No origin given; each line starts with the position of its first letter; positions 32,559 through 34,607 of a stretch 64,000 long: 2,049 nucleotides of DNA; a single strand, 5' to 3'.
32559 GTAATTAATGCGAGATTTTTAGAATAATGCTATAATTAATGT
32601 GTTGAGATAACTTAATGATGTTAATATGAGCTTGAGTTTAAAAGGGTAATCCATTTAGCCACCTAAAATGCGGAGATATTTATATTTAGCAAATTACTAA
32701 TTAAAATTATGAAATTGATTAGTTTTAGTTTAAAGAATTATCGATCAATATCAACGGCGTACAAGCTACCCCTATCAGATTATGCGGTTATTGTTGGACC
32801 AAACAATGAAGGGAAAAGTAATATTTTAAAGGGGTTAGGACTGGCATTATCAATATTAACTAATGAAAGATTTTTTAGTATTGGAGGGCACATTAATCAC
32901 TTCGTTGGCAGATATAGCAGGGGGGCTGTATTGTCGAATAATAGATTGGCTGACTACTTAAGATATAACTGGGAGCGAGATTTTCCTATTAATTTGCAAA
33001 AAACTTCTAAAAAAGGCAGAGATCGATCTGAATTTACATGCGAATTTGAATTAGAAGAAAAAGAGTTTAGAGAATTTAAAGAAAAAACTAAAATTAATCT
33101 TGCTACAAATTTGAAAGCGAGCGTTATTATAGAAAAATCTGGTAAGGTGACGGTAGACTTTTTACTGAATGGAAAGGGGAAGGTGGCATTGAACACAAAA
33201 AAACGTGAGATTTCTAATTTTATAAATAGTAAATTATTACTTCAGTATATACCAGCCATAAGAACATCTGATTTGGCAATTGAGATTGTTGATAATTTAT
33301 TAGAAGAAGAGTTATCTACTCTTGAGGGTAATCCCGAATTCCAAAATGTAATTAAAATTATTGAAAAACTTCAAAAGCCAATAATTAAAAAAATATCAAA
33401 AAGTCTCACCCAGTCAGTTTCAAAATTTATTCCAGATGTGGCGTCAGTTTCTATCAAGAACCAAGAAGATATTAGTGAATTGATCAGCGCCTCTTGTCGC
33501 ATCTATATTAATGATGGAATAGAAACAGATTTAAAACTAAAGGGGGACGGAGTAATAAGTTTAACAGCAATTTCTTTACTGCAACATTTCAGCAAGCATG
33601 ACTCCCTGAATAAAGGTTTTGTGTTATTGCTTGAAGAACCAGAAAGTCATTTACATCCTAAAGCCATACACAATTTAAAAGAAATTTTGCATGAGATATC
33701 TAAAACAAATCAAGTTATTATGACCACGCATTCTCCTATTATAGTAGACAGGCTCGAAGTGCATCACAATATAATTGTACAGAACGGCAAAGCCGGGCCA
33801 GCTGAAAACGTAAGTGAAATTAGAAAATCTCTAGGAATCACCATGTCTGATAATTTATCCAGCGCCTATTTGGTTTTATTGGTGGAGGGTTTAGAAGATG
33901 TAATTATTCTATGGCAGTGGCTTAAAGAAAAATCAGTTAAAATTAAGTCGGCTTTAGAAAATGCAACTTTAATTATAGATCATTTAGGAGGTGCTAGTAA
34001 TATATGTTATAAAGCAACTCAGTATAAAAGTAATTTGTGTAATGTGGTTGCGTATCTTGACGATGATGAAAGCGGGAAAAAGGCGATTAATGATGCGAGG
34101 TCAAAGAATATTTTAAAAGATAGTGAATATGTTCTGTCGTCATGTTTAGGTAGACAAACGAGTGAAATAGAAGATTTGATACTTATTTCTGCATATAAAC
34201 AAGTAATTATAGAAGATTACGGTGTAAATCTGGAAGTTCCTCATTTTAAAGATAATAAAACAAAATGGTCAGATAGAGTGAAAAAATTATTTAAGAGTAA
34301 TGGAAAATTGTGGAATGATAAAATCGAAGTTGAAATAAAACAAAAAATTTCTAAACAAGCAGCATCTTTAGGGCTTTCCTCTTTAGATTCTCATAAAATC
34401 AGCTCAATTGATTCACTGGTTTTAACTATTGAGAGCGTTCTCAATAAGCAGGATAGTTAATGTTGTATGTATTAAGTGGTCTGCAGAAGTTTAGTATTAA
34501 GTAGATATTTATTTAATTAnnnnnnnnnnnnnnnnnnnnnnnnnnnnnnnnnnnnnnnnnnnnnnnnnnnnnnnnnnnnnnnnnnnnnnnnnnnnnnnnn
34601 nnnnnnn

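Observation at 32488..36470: AT-rich accessory island between mgtA and PBP2 carrying an OLD-family nuclease and two orphan genes (candidate defence locus)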

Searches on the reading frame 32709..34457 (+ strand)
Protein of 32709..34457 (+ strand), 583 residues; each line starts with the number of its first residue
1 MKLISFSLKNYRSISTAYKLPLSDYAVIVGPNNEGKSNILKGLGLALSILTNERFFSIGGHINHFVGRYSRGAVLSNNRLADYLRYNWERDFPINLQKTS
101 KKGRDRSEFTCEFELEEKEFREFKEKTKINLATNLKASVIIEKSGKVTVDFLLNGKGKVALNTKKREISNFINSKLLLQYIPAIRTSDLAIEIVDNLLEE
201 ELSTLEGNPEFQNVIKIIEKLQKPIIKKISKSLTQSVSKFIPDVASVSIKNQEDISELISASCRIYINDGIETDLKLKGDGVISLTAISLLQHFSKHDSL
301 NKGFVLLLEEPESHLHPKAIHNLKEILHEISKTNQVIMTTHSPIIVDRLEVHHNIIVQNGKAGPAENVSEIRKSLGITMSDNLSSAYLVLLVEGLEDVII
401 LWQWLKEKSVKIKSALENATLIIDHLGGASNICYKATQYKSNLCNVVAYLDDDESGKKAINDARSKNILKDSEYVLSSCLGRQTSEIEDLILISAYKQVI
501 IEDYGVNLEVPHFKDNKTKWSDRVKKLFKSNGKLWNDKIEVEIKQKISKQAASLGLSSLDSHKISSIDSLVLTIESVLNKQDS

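Call 5: search_protein_families(library=pfam, proteins=[window:32709-34457:+], max_evalue=0.1)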
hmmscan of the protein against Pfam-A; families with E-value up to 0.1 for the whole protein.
window:32709-34457:+ (583 aa): 6 families
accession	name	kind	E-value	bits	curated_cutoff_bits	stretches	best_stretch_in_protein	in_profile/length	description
PF13175.12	AAA_15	-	4.8e-26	92.7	32.1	1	1-346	1-374/374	AAA ATPase domain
PF13304.12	AAA_21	-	2.9e-18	67.4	27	1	26-347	2-304/304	AAA domain, putative AbiEii toxin, Type IV TA system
PF11398.14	DUF2813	-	7.3e-06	26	21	1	144-352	121-331/372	Protein of unknown function (DUF2813)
PF02463.25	SMC_N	-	0.00027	20.9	40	2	5-48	4-49/220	RecF/RecN/SMC N terminal domain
PF13155.12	Toprim_2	-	0.0096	16.7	22.1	1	391-466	2-65/88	Toprim-like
PF11536.14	DUF3226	-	0.017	15.4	27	1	389-474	3-86/208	Protein of unknown function (DUF3226)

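Call 6: search_protein_families(library=padloc, proteins=[window:32709-34457:+], max_evalue=0.1)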
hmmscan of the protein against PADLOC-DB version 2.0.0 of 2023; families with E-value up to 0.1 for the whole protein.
window:32709-34457:+ (583 aa): 109 families (the best 25 are shown)
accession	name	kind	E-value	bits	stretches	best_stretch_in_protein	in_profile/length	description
PDLC02358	Old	-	1.1e-32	111.7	2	209-381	187-364/578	Old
PDLC02979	AriA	-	1.8e-27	95.1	1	1-346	1-373/373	-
PDLC00062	GajA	-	5.8e-21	72.6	2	254-420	247-411/639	AAA ATPase domain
PDLC04178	HEC-01A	-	3.8e-20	70.3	1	6-383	12-368/399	-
PDLC02335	AbiLi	-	1.2e-19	68.5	1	2-388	49-277/326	AbiLi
PDLC04183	HEC-01A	-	5.6e-19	66.5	1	2-363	4-365/402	-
PDLC00075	GajA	-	9.1e-19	65.4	2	210-401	174-371/536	AAA ATPase domain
PDLC04175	HEC-01A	-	2.9e-18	64.1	2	287-360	256-326/363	-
PDLC03878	NsnB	-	1.2e-17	62.7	1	5-351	4-286/345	-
PDLC04180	HEC-01A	-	2e-17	61.4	1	1-363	1-340/382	-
PDLC04168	GajA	-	2e-17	61.1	2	247-464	227-442/570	-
PDLC04135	mad3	-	3.5e-17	61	1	3-360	2-340/374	mads_3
PDLC04182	HEC-01A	-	4.6e-17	60.1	1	187-365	204-370/406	-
PDLC04176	HEC-01A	-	7.6e-17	59.7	1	1-388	1-361/371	-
PDLC00067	GajA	-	2.2e-16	57.5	2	301-353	302-353/604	AAA ATPase domain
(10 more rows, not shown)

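Call 7: search_protein_families(library=ncbifam, proteins=[window:32709-34457:+], max_evalue=1)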
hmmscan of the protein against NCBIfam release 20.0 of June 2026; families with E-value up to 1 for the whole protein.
window:32709-34457:+ (583 aa): 28 families (the best 25 are shown)
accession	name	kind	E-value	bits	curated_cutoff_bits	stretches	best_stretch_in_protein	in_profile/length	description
NF047739.1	antiphage_MADS3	equivalog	8.1e-19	68.1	420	2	209-366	252-399/427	methylation-associated defense system AAA family ATPase MAD3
NF038234.1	retron_eff_Eco8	equivalog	2.6e-11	42.8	250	1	1-347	1-326/679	retron Eco8 family effector endonuclease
NF041760.1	PtuA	equivalog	9.9e-06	24.7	500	2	213-360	283-434/524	retron Ec78 anti-phage system effector ATPase PtuA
TIGR03608.1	L_ocin_972_ABC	subfamily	0.00013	21.5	254.85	2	304-349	154-200/206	putative bacteriocin export ABC transporter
TIGR00972.1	3a0107s01c2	equivalog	0.00024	20.5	343.2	1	305-342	165-202/248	phosphate ABC transporter ATP-binding protein PstB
NF010680.0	PRK14079.1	equivalog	0.00033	19.8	386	1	1-50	1-50/349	recombination protein F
NF010860.0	PRK14267.1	equivalog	0.00046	19.9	412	1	303-351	168-216/253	phosphate ABC transporter ATP-binding protein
TIGR03771.1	anch_rpt_ABC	equivalog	0.00061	19.6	268.8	1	304-361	133-189/223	anchored repeat-type ABC transporter ATP-binding subunit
TIGR03522.1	GldA_ABC_ATP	equivalog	0.00061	19.3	402.6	1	304-373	153-221/301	gliding motility-associated ABC transporter ATP-binding subunit GldA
NF010167.0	PRK13648.1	subfamily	0.0013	18.2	241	1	305-362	163-220/269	energy-coupling factor transporter ATPase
TIGR00611.2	recf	equivalog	0.0013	18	172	1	6-43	4-41/339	DNA replication/repair protein RecF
TIGR01166.1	cbiO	subfamily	0.0023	17.4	211.8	1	305-341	148-185/190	cobalt ABC transporter, ATP-binding protein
TIGR02857.1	CydD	equivalog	0.0027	16.7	435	1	304-349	478-523/529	thiol reductant ABC exporter subunit CydD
NF040873.1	AztA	equivalog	0.0044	16.6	220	1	305-344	140-180/191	zinc ABC transporter ATP-binding protein AztA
TIGR04520.1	ECF_ATPase_1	equivalog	0.0057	16.1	315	1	305-374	157-226/269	energy-coupling factor transporter ATPase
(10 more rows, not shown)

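Call 8: search_protein_families(library=phrogs, proteins=[window:32709-34457:+], max_evalue=1)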
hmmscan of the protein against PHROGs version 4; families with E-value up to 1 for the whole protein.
window:32709-34457:+ (583 aa): 9 families
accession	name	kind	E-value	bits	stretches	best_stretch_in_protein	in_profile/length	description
phrog_4747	-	unknown function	2.6e-33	116.9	2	206-358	220-391/610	-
phrog_8323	-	unknown function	1.8e-12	47.6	1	2-356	50-374/623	-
phrog_3940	-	unknown function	1.3e-10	41.8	1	289-485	237-445/537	-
phrog_9802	-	unknown function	6.6e-09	36.3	1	7-348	9-330/438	-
phrog_7507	-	unknown function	3.3e-08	34.3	2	288-348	394-452/483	-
phrog_21420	-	unknown function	4.6e-06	26.4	2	274-350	502-574/654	-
phrog_19212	-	unknown function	0.01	15.4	1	304-360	361-423/550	-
phrog_11613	-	unknown function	0.048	14.5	1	196-225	27-56/64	-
phrog_239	-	DNA, RNA and nucleotide metabolism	0.13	12.1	1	389-465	196-273/801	DNA primase/helicase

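Call 10: find_encoding_contigs(protein=window:32709-34457:+, flank=10000, max_places=10)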
Protein window:32709-34457:+ (583 aa): no gene with exactly this product is on record in the collection.

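Call 18: find_homologous_proteins(query=window:32709-34457:+, max_evalue=1e-10)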
Query window:32709-34457:+ (583 aa): 1226 proteins with E <= 1e-10 among 8000 candidates; the best 120 are listed.
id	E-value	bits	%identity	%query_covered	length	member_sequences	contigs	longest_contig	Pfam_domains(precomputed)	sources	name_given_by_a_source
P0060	0.0e+0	1253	100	100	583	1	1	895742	PF11398.15,PF13175.13,PF13304.13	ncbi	-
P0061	1.5e-252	857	70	100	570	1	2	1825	PF11398.15,PF13175.13,PF02463.26,PF13304.13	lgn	-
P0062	4.6e-251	852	68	100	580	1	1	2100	PF11398.15,PF13175.13,PF02463.26,PF13304.13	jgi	-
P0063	9.2e-246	835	67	100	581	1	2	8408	PF11398.15,PF13175.13,PF02463.26,PF13304.13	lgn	-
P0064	2.5e-245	833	67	100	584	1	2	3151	PF11398.15,PF13175.13,PF02463.26,PF13304.13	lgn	-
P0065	2.8e-243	826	66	100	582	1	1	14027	PF11398.15,PF13175.13,PF02463.26,PF13304.13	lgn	-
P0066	9.3e-243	825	66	100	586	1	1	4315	PF11398.15,PF13175.13,PF02463.26,PF13304.13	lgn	-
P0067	2.9e-242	823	68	100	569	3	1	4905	PF11398.15,PF13175.13,PF02463.26,PF13304.13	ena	-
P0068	6.4e-242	822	67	100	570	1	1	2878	PF13175.13,PF02463.26,PF13304.13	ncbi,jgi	jgi:putative ATP-dependent endonuclease of OLD family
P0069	1.3e-241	821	68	100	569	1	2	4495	PF11398.15,PF13175.13,PF02463.26,PF13304.13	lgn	-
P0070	1.5e-241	821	66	100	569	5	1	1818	PF13175.13,PF02463.26,PF13304.13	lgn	-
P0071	1.8e-241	820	67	100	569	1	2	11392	PF11398.15,PF13175.13,PF02463.26,PF13304.13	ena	-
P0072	3.4e-241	820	67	100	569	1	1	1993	PF11398.15,PF13175.13,PF02463.26,PF13304.13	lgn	-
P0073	8.5e-241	818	67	100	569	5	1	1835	PF13175.13,PF02463.26,PF13304.13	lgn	-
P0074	5.4e-240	816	67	100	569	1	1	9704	PF13175.13,PF02463.26,PF13304.13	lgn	-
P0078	4.3e-238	809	67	100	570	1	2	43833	PF13175.13,PF02463.26,PF13304.13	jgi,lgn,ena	-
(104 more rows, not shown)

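Call 25: find_related_loci(query=window:32709-34457:+, collection=genome_contigs, flank=8000)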
Query window:32709-34457:+ (583 aa) in genome_contigs; peptide patterns used: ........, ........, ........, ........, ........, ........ (x = any residue, [..] = any of these).
48 stretches matched a pattern; 13 encode a relative of the query (tblastn E <= 1e-3); 13 distinct loci.
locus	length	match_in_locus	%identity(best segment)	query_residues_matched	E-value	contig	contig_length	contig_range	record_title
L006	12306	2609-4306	39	1-583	3e-128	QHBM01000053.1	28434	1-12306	MAG: Chthoniobacterales bacterium isolate RRmetagenome_bin20 antarctic_metabat_spec_bin_15_contig_2706, whole genome sho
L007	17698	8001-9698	37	1-581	8e-124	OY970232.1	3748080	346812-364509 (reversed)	MAG: uncultured Solirubrobacterales bacterium isolate MFD09286.bin.c.3 genome assembly, chromosome: 1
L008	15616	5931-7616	39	1-580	8e-123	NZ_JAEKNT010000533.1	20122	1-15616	Sphaerochaeta sp. S2 k141_916, whole genome shotgun sequence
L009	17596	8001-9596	41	1-549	1e-122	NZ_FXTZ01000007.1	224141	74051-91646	Chryseobacterium profundimaris strain DSM 28214 Ga0170463_107, whole genome shotgun sequence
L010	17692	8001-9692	39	1-580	2e-118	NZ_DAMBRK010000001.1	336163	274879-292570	MAG: Epilithonimonas sp. isolate CTOTU49185 NODE_5_length_336163_cov_13.191120, whole genome shotgun sequence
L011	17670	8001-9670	39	1-574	4e-113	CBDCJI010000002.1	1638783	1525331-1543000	MAG: Chthoniobacterales bacterium isolate 8289853c-9f09-45ed-b0a6-06da85470329 genome assembly, contig: contig_2, whole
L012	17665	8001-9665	35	1-574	1e-114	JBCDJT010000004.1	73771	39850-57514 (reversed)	MAG: Bacteroidota bacterium isolate P01_H01_bin.41 k141_1419159_length_73771_cov_51.5532, whole genome shotgun sequence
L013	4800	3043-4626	39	32-578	2e-105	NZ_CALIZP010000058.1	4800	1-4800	MAG: uncultured Cardiobacterium sp. isolate ERR589363_bin.58_CONCOCT_v1.1_MAG ERZ772766.6419, whole genome shotgun seque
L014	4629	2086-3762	35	1-581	8e-104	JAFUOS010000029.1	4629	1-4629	MAG: Tyzzerella sp. isolate RGIG4687 Roe_deer_Rectum-5__c548043, whole genome shotgun sequence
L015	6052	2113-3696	37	1-549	1e-101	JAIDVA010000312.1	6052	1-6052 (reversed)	MAG: Eubacterium sp. isolate SC0369_comb_24 SC0369_comb_24_contig_312, whole genome shotgun sequence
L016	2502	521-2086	36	1-544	1e-103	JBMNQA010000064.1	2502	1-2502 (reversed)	MAG: Lawsonibacter sp. isolate SBF912SR2HQ0067 scaffold_186652_c1, whole genome shotgun sequence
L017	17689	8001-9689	34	1-582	3e-92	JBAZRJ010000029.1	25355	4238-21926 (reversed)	MAG: Clostridia bacterium isolate SO_2017_GW1_145 NODE_7934_length_25355_cov_1.740328_OW334_2017, whole genome shotgun s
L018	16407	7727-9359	38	1-580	3e-94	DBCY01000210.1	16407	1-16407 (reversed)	MAG TPA_asm: Ruminococcus sp. UBA946 UBA946_contig_29610, whole genome shotgun sequence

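Call 40: search_solved_structures(query=window:32709-34457:+, max_evalue=0.01, show_alignments=2)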
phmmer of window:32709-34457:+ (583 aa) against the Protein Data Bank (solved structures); distinct sequences matched with E-value up to 0.01: 18.
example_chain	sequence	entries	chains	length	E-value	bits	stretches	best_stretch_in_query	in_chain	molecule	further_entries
6p74_A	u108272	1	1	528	3.2e-09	39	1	175-348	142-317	Putative ATP-dependent endonuclease of the OLD family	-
8wy4_A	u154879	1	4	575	9.1e-07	30.9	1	223-409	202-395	Endonuclease GajA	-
8j4t_A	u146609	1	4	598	1.1e-06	30.7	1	223-409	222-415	Endonuclease GajA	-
8jq9_B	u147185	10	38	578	1.2e-06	30.5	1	223-446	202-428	Endonuclease GajA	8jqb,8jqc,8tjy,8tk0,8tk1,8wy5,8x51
8sm3_A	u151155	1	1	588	2e-06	29.8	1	223-409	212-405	Endonuclease GajA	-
8u7i_A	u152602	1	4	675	2.8e-06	29.3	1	223-409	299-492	Endonuclease GajA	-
22bu_B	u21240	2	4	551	6.1e-06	28.2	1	202-363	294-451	AAA family ATPase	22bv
22et_E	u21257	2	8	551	9.9e-06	27.5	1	202-363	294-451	PtuA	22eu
9vh1_D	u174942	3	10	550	1.3e-05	27.2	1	166-350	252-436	Retron Ec78 probable ATPase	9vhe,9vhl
9kjx_B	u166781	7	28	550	1.3e-05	27.1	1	215-350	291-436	AAA family ATPase | Retron I-A effector PtuA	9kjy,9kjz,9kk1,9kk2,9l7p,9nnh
9nnk_C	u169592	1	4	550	1.7e-05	26.7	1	190-350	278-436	Retreon I-A effector PtuA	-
9u9y_A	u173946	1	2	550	3e-05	25.9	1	215-350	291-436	AAA family ATPase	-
9nnb_C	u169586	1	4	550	3.2e-05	25.9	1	215-350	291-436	Retron I-A effector PtuA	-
9vkz_A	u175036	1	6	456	6e-05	24.9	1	165-350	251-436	Retron Ec78 probable ATPase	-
1e69_A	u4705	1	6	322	6.3e-05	24.9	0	278-363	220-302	CHROMOSOME SEGREGATION SMC PROTEIN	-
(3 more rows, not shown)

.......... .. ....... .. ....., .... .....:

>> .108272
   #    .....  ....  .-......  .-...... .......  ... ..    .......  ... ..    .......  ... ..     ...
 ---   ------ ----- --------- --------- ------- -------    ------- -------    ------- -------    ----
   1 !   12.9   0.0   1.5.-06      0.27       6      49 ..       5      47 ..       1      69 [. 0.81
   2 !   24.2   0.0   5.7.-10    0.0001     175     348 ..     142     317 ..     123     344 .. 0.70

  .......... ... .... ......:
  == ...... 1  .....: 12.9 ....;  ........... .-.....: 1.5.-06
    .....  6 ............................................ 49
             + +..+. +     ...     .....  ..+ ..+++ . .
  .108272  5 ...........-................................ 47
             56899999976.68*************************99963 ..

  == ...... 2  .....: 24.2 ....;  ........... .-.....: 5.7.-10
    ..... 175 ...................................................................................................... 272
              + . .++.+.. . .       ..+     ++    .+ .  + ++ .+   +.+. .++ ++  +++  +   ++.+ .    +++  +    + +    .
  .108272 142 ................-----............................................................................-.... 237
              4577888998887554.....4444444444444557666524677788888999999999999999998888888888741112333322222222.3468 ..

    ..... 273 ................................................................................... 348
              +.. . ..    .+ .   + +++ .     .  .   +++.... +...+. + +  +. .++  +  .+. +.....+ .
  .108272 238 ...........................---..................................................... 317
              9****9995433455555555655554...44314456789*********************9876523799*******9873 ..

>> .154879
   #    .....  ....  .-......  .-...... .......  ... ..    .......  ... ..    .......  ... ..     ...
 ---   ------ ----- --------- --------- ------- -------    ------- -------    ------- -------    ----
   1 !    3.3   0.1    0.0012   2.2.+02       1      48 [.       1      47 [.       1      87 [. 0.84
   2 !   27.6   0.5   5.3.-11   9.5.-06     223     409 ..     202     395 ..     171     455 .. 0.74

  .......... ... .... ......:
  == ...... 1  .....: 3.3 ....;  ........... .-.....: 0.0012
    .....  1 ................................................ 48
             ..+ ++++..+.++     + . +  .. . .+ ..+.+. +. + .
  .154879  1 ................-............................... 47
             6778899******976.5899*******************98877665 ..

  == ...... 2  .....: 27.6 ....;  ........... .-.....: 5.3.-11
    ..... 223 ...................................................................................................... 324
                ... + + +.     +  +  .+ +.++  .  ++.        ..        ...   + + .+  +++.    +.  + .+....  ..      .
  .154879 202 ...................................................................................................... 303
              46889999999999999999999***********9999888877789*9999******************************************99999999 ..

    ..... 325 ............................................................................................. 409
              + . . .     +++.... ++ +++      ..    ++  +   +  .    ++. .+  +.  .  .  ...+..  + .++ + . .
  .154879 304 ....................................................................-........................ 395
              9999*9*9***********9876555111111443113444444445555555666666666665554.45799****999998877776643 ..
